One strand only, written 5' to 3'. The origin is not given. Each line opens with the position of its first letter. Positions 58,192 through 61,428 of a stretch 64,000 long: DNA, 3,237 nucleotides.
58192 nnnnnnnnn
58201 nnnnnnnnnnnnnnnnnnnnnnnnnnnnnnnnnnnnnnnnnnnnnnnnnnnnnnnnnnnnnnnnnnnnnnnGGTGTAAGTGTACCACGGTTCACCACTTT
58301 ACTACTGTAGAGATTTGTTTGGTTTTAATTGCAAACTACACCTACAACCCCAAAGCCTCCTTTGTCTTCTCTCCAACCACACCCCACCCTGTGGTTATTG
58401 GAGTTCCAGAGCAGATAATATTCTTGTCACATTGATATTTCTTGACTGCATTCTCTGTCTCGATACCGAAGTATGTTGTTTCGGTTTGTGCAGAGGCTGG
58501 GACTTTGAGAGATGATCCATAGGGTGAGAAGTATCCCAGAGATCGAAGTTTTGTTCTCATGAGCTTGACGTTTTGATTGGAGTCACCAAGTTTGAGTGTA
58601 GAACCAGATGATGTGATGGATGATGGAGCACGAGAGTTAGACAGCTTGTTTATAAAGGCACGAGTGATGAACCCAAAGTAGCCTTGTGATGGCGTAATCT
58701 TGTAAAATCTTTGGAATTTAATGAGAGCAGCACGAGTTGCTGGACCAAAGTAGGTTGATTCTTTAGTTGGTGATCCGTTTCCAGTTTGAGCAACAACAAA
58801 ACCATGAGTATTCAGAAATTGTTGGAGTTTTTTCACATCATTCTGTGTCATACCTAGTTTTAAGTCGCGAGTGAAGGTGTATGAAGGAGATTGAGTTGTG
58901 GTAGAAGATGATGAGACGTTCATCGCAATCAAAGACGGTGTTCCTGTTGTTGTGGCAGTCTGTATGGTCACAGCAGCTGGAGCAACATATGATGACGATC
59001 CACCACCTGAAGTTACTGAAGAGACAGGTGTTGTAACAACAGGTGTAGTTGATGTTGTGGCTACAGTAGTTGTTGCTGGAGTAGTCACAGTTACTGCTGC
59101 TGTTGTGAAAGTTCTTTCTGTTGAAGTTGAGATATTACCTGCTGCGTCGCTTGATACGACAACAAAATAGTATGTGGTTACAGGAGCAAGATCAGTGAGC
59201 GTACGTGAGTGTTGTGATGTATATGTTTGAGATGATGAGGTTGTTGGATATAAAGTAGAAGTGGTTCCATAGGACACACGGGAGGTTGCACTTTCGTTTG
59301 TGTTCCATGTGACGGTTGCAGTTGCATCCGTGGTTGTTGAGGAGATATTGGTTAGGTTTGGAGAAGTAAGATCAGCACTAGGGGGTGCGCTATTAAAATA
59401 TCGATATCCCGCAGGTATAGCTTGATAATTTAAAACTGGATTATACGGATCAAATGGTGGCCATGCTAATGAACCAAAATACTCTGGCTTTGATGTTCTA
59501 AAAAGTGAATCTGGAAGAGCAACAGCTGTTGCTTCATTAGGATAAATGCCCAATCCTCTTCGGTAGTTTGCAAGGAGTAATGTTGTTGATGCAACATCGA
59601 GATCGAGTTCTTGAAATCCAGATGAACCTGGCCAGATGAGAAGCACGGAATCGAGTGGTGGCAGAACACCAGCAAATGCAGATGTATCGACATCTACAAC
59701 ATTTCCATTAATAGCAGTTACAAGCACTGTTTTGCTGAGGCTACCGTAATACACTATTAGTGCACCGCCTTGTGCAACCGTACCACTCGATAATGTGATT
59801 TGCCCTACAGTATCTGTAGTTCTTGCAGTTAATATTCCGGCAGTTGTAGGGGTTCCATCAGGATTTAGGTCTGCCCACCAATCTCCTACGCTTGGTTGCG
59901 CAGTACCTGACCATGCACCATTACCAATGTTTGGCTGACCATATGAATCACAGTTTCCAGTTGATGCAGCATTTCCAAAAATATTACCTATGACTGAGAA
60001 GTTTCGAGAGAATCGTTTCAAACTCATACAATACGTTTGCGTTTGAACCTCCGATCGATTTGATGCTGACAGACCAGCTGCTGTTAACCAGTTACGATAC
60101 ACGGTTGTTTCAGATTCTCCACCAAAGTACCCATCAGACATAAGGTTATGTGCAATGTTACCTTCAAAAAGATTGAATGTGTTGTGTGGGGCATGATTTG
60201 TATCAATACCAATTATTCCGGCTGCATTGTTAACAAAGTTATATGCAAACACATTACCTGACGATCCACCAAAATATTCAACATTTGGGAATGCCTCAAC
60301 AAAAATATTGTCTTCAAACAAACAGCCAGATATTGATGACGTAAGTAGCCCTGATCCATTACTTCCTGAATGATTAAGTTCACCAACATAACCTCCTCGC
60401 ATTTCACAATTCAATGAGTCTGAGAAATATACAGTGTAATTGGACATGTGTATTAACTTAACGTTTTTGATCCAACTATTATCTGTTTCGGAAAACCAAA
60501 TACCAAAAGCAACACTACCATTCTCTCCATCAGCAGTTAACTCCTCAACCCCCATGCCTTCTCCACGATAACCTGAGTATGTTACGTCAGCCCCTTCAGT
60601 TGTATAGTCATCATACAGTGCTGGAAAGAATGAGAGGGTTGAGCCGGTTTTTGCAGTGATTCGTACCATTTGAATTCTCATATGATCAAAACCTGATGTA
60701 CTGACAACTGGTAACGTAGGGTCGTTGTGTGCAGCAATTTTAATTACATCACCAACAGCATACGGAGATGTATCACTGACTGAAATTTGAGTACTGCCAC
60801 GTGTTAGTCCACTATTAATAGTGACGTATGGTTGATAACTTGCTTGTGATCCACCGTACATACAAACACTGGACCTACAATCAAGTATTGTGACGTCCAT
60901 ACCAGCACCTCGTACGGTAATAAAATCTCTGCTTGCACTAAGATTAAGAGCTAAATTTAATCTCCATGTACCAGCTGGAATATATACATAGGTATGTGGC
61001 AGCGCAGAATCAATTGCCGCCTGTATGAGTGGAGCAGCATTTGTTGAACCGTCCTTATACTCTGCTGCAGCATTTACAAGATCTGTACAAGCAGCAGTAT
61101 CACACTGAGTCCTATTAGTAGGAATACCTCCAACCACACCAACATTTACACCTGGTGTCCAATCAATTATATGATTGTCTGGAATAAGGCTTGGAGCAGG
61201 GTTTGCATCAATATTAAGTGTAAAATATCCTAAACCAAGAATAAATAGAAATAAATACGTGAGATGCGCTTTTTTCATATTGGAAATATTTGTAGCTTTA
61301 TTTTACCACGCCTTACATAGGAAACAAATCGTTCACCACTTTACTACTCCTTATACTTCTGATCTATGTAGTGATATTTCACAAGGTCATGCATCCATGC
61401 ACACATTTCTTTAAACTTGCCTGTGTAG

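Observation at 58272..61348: Identical 18-mer with LexA half-site upstream of umuD and of a 978-aa beta-helix/PG-binding surface protein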

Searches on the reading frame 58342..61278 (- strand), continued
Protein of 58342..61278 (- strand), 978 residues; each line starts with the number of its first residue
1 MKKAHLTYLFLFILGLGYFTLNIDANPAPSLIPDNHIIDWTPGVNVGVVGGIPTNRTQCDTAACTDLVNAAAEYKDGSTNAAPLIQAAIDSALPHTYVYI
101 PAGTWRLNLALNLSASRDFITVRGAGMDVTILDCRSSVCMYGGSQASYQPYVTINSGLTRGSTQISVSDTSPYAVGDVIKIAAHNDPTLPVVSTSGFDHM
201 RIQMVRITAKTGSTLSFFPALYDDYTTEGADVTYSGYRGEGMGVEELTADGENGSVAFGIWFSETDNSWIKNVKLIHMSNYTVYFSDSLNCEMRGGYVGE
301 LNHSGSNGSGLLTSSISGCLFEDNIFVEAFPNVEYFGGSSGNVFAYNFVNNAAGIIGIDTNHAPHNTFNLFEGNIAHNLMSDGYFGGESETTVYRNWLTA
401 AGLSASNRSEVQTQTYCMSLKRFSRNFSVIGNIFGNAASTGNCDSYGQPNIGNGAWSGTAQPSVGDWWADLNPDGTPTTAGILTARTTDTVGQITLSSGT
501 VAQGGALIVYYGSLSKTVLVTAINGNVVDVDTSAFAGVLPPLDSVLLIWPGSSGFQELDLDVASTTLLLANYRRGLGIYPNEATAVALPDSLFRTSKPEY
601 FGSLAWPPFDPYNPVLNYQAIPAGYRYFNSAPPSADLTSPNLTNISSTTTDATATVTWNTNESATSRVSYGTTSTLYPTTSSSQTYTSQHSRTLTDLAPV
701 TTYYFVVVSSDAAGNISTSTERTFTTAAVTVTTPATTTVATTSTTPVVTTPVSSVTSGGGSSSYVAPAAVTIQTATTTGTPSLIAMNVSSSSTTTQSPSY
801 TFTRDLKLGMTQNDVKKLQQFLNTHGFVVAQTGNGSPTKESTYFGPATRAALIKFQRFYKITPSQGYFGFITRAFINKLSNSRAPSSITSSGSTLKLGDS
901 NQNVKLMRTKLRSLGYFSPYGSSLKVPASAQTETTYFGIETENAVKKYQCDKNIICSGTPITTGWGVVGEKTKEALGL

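Call 74: predict_structure(alignment_id=A1)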
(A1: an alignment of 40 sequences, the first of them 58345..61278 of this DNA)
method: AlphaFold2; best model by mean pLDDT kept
length: 978 residues; sequences in the alignment: 40
mean_pLDDT: 81.1   pTM: 0.69
mean pLDDT of the five models: 81.1, 79.0, 78.6, 78.4, 78.0
residues with pLDDT >= 90: 520; 70-90: 246; 50-70: 74; < 50: 138
segments of 3 or more residues with pLDDT < 50: 1-28, 672-686, 731-796, 882-891, 920-931
pLDDT, mean of each block of 10 residues (from residue 1): 40 41 43 90 94 94 98 98 98 98 98 95 98 98 87 96 97 93 87 82 95 97 94 88 98 96 97 96 96 96 81 94 92 87 96 71 76 90 69 94 72 80 91 86 85 79 89 90 97 96 91 93 97 94 95 82 94 93 90 89 92 93 95 73 69 74 52 40 52 79 69 62 71 39 33 31 29 26 26 49 92 96 92 92 96 88 83 87 36 78 90 77 42 77 91 89 87 90
secondary structure, 60 per line:
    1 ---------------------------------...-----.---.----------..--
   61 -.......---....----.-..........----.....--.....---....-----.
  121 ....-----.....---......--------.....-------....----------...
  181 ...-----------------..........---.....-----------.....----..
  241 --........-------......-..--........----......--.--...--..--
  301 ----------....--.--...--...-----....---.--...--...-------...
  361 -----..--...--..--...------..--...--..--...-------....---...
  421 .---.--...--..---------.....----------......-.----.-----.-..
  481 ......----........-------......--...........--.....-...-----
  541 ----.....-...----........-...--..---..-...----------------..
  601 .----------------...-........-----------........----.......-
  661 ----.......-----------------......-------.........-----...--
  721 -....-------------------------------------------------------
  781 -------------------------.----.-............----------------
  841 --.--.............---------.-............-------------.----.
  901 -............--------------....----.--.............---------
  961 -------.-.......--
elements in order (helices of 4 or more, strands of 3 or more residues): H62-68 H72-75 H82-91 E96-100 E103-107 E111-114 E120-124 E130-134 E138-143 E152-156 E164-167 E178-183 E201-210 E214-218 E230-234 E243-250 E258-263 E269-276 E281-286 E292-294 E311-314 E320-322 E325-327 E333-336 E343-345 E348-350 E358-360 E370-372 E379-381 E392-394 E401-403 E411-414 E418-421 E428-430 E444-448 E459-461 E479-486 E491-498 E506-511 E514-524 E527-531 E545-549 H560-565 E567-569 H622-629 E641-648 E653-659 E665-671 E689-694 E702-710 E716-718 E722-725 H813-824 H846-858 H870-881 H902-913 H928-931 H939-951 H970-976
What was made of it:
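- On Tailspike-like beta-helix glycan-degrading proteins (the 978-aa product): AF2 model with pLDDT 81; residues about 30-630 are mostly above 90 (call 74).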

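Call 76: fold_search(model_id=the predicted structure, library=pdb)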
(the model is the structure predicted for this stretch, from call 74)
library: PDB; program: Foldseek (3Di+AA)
matches with E <= 10: 1663; with E <= 0.001: 78
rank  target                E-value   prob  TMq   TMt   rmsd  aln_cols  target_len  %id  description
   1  4ru4_A                4.7e-14  1.00  0.25  0.40  22.1       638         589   12  Crystal structure of the tailspike protein gp49 from Pseudomonas phage LKA1 (released 2015-11-18)
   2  4ru4_B                9.3e-14  1.00  0.25  0.38  22.0       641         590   13  Crystal structure of the tailspike protein gp49 from Pseudomonas phage LKA1 (released 2015-11-18)
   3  7w1c_C                3.6e-13  1.00  0.23  0.34  22.6       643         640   12  Crystal structure of Klebsiella pneumoniae K1 capsule-specific polysaccharide lyase in a P1 crystal form (released 2022-05-18)
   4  7w1c_B                5.6e-13  1.00  0.25  0.36  22.1       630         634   11  Crystal structure of Klebsiella pneumoniae K1 capsule-specific polysaccharide lyase in a P1 crystal form (released 2022-05-18)
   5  9k4a_A                6.2e-13  1.00  0.17  0.24  24.3       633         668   12  Cryo-EM structure of depolymerase S2-4 from Klebsiella phage K64-1 (released 2026-03-25)
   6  7w1d_D                7.9e-13  1.00  0.21  0.31  23.8       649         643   10  Crystal structure of Klebsiella pneumoniae K1 capsule-specific polysaccharide lyase in a C2 crystal form (released 2022-05-18)
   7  4ru5_A                1.1e-12  1.00  0.26  0.41  21.4       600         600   12  Crystal Structure of the Pseudomonas phage phi297 tailspike gp61 (released 2015-11-18)
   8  7w1c_D                1.2e-12  1.00  0.23  0.34  22.4       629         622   11  Crystal structure of Klebsiella pneumoniae K1 capsule-specific polysaccharide lyase in a P1 crystal form (released 2022-05-18)
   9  7w1d_H                1.3e-12  1.00  0.21  0.30  23.4       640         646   11  Crystal structure of Klebsiella pneumoniae K1 capsule-specific polysaccharide lyase in a C2 crystal form (released 2022-05-18)
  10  4ru5_C                2.8e-12  1.00  0.25  0.38  21.8       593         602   12  Crystal Structure of the Pseudomonas phage phi297 tailspike gp61 (released 2015-11-18)
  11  7w1c_E                3.4e-12  1.00  0.21  0.31  23.1       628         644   12  Crystal structure of Klebsiella pneumoniae K1 capsule-specific polysaccharide lyase in a P1 crystal form (released 2022-05-18)
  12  4y9v_A                6.4e-12  1.00  0.25  0.37  22.4       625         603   11  Gp54 tailspike of Acinetobacter baumannii bacteriophage AP22 in complex with A. baumannii capsular saccharide (released 2017-02-01)
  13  7w1c_A                9.9e-12  1.00  0.23  0.34  22.8       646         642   10  Crystal structure of Klebsiella pneumoniae K1 capsule-specific polysaccharide lyase in a P1 crystal form (released 2022-05-18)
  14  7chu_A                2.1e-09  1.00  0.21  0.39  14.7       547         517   11  Geobacillus virus E2 - ORF18 (released 2021-04-14)
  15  7vul_A                1.6e-07  1.00  0.15  0.21  23.9       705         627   11  Structure of Klebsiella Phage P560 depolymerase (released 2022-11-16)
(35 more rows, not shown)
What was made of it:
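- On Tailspike-like beta-helix glycan-degrading proteins (the 978-aa product): Foldseek E-values of 1e-14 to 1e-12 to tailspikes and depolymerases (call 76).
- Closest known: Phage tailspike / capsule depolymerase and GH28-type right-handed beta-helix enzymes. Same: The fold of residues about 30-630 of the 978-aa protein (calls 74, 76).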

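Call 86: find_encoding_contigs(protein=P0004, flank=4000, max_places=2)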
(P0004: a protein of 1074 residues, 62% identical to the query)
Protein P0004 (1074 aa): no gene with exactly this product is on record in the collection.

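Call 87: find_encoding_contigs(protein=P0019, flank=4000, max_places=2)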
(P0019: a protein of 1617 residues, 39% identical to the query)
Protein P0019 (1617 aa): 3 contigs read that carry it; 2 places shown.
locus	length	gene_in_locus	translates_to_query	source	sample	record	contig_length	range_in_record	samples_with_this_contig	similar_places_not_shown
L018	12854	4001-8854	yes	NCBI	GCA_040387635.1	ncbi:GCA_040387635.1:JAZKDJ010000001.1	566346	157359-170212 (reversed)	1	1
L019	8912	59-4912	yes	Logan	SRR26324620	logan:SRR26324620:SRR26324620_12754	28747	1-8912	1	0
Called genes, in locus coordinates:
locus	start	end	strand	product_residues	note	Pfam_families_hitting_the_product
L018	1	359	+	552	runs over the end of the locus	PF00118:Cpn60_TCP1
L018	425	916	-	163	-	-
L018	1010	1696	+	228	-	-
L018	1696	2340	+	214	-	PF09997:DUF2238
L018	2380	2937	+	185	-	PF04011:LemA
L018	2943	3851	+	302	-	-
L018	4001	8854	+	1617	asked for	PF13385:Laminin_G_3, PF00041:fn3 (faint), PF16655:PhoD_N (faint), PF16656:Pur_ac_phosph_N (weak), PF23376:Fn3_VIN3 (faint), PF25059:FN3_DSCAM-DSCAML_C (faint), PF16656:Pur_ac_phosph_N, PF01471:PG_binding_1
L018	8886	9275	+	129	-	PF00903:Glyoxalase, PF12681:Glyoxalase_2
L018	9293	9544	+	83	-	-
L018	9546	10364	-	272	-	PF01978:TrmB, PF12802:MarR_2, PF12840:HTH_20 (faint), PF09339:HTH_IclR (faint), PF08222:HTH_CodY (weak)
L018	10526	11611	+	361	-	PF13433:Peripla_BP_5 (faint), PF13458:Peripla_BP_6, PF01094:ANF_receptor, PF00532:Peripla_BP_1 (faint)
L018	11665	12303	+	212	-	PF13483:Lactamase_B_3, PF12706:Lactamase_B_2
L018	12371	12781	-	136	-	PF08570:DUF1761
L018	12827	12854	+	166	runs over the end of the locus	PF02643:DUF192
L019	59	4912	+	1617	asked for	PF13385:Laminin_G_3, PF00041:fn3 (faint), PF16655:PhoD_N (faint), PF16656:Pur_ac_phosph_N (weak), PF23376:Fn3_VIN3 (faint), PF25059:FN3_DSCAM-DSCAML_C (faint), PF16656:Pur_ac_phosph_N, PF01471:PG_binding_1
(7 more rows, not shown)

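Call 88: find_encoding_contigs(protein=P0016, flank=4000, max_places=2)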
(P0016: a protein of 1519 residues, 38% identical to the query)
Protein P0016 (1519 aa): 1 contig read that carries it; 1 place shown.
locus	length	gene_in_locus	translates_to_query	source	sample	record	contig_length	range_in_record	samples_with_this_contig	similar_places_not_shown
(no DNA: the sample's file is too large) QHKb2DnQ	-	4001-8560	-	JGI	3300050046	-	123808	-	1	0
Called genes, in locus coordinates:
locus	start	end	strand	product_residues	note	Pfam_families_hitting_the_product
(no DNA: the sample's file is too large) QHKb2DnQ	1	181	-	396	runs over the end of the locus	PF13477:Glyco_trans_4_2, PF13439:Glyco_transf_4, PF13579:Glyco_trans_4_4, PF00534:Glycos_transf_1, PF13692:Glyco_trans_1_4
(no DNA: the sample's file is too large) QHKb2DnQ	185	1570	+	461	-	PF02397:Bac_transf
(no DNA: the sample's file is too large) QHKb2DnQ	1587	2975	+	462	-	PF21760:SecD_1st, PF22599:SecDF_P1_head, PF03176:MMPL (weak), PF02355:SecD_SecF_C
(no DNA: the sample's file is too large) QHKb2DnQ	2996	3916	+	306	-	PF07549:Sec_GG (weak), PF02355:SecD_SecF_C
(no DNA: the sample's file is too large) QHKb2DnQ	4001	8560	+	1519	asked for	PF13385:Laminin_G_3, PF00041:fn3 (faint), PF16656:Pur_ac_phosph_N (weak), PF12708:Pect-lyase_RHGA_epim, PF01471:PG_binding_1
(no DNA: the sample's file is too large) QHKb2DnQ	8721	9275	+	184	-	-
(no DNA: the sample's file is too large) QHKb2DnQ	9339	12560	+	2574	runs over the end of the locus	PF13884:Peptidase_S74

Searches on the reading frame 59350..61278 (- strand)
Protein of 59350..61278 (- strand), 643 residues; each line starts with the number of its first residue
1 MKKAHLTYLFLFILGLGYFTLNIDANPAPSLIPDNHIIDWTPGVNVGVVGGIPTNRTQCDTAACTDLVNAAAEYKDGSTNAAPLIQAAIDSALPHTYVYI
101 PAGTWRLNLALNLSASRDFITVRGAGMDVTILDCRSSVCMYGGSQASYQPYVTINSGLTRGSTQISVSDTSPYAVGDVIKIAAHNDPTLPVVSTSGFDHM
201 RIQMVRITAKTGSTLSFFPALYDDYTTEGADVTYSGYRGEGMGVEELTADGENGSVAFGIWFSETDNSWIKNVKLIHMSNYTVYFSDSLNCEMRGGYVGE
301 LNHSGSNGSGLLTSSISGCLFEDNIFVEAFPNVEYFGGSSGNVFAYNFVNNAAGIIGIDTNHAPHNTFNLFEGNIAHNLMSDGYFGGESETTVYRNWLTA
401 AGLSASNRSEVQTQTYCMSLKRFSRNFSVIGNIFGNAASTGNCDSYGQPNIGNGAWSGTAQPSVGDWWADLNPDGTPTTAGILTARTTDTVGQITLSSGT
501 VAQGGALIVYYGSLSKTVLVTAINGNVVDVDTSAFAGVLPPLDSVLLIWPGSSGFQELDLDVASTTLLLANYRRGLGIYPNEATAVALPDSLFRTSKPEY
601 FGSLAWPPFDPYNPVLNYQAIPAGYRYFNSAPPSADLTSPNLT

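Call 45: search_solved_structures(query=window:59350-61278:-, max_evalue=0.01)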
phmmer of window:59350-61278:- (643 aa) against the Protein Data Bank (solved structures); distinct sequences matched with E-value up to 0.01: 0.

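Call 82: search_protein_families(library=pfam, proteins=[window:59350-61278:-], max_evalue=0.01)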
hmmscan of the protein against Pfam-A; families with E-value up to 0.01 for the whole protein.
window:59350-61278:- (643 aa): 0 families
